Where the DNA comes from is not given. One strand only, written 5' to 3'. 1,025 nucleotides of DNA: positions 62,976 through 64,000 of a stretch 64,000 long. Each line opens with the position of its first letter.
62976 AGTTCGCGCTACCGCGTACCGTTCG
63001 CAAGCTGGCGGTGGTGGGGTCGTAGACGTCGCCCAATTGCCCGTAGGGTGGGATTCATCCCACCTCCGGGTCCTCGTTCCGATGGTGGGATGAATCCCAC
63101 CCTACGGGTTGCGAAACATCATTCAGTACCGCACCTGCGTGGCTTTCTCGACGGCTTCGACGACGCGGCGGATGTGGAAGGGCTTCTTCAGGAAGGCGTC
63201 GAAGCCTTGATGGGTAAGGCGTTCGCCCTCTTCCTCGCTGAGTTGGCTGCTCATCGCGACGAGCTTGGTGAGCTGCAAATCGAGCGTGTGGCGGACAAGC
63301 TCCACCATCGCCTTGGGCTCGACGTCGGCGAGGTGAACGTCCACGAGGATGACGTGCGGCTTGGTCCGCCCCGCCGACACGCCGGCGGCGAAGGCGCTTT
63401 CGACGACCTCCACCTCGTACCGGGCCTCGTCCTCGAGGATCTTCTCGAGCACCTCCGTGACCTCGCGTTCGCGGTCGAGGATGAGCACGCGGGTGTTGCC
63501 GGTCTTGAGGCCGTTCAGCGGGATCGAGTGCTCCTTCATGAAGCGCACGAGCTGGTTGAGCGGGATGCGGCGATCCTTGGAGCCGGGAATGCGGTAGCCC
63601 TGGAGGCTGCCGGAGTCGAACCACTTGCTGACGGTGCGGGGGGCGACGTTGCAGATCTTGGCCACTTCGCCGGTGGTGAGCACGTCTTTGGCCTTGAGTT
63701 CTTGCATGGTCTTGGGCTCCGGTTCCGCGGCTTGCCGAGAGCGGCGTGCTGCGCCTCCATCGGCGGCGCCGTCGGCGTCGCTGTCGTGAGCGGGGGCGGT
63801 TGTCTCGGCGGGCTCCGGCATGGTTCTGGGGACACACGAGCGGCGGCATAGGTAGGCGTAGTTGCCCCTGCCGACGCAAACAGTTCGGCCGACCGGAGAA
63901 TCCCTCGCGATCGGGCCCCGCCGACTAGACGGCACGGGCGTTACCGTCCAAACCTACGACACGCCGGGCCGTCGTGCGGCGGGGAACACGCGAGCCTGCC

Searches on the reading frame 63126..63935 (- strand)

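Call 58: search_protein_families(library=pfam, proteins=[window:63126-63935:-], max_evalue=0.00001)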
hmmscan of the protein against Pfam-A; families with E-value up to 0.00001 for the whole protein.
window:63126-63935:- (270 aa): 2 families
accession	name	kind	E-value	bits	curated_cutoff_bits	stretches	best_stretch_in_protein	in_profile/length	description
PF00072.30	Response_reg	-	4e-10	40.3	30.2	1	150-263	1-111/111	Response regulator receiver domain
PF12728.13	HTH_17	-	7.5e-09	36.2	27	1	85-136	1-50/51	Helix-turn-helix domain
